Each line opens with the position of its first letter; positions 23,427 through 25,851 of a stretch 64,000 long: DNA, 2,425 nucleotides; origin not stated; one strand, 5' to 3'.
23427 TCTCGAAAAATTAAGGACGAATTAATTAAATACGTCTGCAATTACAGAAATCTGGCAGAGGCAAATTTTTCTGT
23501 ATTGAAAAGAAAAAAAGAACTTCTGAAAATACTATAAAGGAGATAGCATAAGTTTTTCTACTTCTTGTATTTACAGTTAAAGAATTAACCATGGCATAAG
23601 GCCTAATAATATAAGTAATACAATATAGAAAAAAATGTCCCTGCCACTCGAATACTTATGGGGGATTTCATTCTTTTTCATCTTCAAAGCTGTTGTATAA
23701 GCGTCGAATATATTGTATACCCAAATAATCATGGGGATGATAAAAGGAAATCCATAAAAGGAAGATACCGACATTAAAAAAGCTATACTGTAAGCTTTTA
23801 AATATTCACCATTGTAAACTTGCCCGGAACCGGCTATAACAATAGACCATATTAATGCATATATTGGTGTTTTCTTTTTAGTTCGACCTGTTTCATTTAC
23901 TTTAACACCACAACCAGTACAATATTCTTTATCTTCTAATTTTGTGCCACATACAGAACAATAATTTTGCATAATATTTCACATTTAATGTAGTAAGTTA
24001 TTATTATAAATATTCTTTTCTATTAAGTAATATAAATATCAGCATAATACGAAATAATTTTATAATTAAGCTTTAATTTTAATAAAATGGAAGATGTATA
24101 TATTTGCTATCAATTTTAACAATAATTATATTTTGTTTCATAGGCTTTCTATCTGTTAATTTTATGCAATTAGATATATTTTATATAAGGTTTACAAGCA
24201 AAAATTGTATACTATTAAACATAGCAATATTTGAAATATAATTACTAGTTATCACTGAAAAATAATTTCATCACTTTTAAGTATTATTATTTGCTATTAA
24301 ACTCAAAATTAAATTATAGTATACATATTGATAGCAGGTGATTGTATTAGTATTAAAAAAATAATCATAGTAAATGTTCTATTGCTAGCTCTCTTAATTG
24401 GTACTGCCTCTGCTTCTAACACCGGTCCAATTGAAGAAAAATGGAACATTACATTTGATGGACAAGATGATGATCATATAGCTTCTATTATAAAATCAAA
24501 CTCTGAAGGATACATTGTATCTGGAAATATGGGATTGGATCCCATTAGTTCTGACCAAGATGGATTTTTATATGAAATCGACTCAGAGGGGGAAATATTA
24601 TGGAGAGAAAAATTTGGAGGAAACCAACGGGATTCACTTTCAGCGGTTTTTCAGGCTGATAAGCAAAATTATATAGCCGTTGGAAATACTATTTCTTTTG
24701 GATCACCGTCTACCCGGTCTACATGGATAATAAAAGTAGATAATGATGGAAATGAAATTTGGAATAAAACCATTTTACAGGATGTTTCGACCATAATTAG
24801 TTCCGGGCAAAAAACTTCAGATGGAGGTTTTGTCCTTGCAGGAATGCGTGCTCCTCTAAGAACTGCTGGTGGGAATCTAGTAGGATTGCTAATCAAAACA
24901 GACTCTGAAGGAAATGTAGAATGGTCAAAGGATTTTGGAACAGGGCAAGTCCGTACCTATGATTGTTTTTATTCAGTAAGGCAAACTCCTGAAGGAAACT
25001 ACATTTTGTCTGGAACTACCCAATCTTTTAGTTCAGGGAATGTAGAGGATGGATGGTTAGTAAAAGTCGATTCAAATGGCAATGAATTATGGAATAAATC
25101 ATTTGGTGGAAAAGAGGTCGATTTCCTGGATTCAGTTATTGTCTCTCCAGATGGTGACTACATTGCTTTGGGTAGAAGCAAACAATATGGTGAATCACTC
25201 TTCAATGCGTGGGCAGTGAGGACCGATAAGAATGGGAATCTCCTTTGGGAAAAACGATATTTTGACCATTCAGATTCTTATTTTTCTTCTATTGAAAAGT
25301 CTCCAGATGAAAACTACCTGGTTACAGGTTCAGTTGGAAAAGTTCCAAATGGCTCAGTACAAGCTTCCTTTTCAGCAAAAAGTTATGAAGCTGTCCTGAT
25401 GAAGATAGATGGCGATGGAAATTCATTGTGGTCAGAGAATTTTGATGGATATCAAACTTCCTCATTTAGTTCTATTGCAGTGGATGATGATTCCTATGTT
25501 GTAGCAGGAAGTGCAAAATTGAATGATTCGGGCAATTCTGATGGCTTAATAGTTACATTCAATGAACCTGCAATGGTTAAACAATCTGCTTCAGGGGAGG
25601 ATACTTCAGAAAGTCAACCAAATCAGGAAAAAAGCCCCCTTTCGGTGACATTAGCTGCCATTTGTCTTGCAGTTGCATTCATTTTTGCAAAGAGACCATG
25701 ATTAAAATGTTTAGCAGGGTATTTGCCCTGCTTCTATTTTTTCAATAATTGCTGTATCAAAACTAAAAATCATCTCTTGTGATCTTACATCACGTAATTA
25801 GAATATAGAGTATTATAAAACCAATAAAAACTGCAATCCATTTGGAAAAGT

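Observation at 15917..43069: ~27-kb genomic island integrated at tRNA-Thr with a decayed integrase and a degenerate attR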

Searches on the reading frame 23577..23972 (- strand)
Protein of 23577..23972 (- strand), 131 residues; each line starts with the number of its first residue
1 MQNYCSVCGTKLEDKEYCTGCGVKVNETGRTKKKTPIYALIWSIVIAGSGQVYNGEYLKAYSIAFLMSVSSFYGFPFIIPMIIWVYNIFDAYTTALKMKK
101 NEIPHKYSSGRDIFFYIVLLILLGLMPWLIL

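Call 9: search_protein_families(library=pfam, proteins=[window:23577-23972:-], max_evalue=0.01)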
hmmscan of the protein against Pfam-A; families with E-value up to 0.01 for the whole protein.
window:23577-23972:- (131 aa): 1 family
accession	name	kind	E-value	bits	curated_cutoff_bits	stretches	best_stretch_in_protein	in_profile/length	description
PF18935.5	DUF5683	-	0.00012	22.5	26.7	1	33-102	2-63/151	Family of unknown function (DUF5683)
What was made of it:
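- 23577..23972 (-): 131-aa Zn-ribbon membrane protein. DUF5683 weak (call 9).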

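Call 92: search_protein_families(library=phrogs, proteins=[window:23577-23972:-], max_evalue=0.001)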
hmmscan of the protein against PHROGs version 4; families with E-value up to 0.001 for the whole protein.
window:23577-23972:- (131 aa): 0 families

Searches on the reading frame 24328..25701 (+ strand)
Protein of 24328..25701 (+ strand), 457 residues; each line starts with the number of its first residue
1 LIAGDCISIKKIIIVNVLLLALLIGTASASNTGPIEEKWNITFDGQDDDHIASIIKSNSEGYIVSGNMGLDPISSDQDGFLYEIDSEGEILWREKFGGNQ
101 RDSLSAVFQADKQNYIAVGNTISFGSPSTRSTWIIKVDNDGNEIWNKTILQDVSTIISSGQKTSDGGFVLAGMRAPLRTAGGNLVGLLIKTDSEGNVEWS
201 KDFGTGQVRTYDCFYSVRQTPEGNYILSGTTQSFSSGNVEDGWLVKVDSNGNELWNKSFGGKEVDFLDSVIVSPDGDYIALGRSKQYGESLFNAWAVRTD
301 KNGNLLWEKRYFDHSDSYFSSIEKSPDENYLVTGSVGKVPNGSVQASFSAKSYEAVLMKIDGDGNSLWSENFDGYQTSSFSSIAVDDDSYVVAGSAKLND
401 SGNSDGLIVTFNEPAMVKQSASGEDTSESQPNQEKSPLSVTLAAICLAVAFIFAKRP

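Call 9: search_protein_families(library=pfam, proteins=[window:24328-25701:+], max_evalue=0.01)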
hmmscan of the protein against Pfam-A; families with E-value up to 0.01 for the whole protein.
window:24328-25701:+ (457 aa): 4 families
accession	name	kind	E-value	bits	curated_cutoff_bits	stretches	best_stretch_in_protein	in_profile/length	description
PF25292.1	Beta-prop_CGLA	-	3.8e-05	23.7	26.8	0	75-120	50-94/316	Lambda-carrageenase beta-propeller domain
PF05935.17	Arylsulfotrans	-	5.6e-05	22.8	24.2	1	191-326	33-158/374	Arylsulfotransferase (ASST)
PF00400.38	WD40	-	0.0011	19.8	27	0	313-335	9-30/39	WD domain, G-beta repeat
PF25293.1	Beta-prop_EMC1_N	-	0.0037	17.4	34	0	75-121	127-172/219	EMC1 N-terminal beta-propeller domain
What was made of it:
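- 24328..25701 (+): 457-aa secreted beta-propeller protein with a C-terminal membrane anchor. Weak propeller hits (call 9).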

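Call 40: search_protein_families(library=ncbifam, proteins=[window:24328-25701:+], max_evalue=0.01)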
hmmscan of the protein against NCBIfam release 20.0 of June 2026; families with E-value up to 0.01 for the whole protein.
window:24328-25701:+ (457 aa): 1 family
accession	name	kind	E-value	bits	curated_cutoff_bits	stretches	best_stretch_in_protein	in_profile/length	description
NF047494.1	Lepto_SBBP_lipo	equivalog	5.6e-14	51.7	400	2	62-160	143-249/466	SBBP repeat beta-propeller lipoprotein, LipL53 family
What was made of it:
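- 24328..25701 (+): NCBIfam SBBP-repeat propeller 5.6e-14 (call 40).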

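Call 92: search_protein_families(library=phrogs, proteins=[window:24328-25701:+], max_evalue=0.001)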
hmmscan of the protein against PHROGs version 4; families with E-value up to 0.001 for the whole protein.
window:24328-25701:+ (457 aa): 0 families
